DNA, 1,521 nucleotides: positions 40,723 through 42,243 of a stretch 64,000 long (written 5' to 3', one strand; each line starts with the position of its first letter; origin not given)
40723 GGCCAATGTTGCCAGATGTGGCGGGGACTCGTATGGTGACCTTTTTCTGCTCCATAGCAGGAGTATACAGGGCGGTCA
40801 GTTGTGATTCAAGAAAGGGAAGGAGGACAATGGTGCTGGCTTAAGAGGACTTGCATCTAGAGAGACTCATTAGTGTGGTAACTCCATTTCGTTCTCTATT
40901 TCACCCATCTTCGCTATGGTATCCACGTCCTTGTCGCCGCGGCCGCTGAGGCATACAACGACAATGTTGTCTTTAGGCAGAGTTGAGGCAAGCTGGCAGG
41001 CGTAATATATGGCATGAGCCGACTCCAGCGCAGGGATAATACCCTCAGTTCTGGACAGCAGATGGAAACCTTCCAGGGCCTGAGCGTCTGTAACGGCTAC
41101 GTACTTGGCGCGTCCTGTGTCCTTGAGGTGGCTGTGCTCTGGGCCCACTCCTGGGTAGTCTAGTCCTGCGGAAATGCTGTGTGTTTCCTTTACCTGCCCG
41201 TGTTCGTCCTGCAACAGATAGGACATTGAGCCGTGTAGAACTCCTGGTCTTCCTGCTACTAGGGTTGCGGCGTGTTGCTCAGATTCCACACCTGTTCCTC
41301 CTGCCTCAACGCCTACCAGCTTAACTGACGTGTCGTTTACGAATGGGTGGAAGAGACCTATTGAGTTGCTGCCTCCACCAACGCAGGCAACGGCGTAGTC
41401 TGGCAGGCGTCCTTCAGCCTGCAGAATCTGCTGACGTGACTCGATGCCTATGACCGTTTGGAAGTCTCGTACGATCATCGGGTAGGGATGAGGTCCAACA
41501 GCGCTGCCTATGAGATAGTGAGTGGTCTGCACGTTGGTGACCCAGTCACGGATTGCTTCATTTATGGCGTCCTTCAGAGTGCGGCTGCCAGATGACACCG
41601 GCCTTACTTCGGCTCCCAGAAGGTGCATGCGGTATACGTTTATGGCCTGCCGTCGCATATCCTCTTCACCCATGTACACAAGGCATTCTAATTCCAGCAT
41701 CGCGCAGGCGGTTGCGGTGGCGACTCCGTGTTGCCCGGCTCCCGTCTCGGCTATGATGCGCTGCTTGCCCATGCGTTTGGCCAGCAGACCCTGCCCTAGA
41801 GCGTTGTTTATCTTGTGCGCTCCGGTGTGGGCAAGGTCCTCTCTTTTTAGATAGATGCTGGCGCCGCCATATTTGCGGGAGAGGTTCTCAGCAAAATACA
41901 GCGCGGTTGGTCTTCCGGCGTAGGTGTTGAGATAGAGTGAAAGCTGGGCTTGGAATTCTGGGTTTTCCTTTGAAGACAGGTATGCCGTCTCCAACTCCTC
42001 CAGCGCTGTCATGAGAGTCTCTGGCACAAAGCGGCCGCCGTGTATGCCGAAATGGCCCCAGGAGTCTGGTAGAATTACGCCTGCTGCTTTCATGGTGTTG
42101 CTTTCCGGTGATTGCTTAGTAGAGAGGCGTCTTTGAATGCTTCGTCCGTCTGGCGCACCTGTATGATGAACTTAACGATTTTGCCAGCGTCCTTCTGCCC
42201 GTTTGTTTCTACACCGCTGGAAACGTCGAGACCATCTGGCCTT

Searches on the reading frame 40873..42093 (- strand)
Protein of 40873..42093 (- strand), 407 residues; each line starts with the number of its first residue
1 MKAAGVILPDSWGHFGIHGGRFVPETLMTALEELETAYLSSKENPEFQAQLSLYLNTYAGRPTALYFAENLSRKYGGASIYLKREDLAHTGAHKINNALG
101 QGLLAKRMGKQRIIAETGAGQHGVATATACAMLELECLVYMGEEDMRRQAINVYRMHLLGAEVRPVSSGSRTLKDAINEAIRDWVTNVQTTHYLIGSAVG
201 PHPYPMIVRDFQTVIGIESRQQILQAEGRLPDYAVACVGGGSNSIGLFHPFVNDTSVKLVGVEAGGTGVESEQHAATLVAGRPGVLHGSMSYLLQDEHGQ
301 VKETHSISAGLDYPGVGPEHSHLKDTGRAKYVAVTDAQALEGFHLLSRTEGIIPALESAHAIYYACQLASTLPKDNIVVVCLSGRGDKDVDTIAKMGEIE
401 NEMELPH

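Call 49: search_protein_families(library=pfam, proteins=[window:40873-42093:-], max_evalue=0.001)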
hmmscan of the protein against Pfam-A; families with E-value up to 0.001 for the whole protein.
window:40873-42093:- (407 aa): 1 family
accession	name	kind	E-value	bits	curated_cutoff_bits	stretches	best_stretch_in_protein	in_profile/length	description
PF00291.31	PALP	-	2.4e-41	142.4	35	1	58-383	3-294/295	Pyridoxal-phosphate dependent enzyme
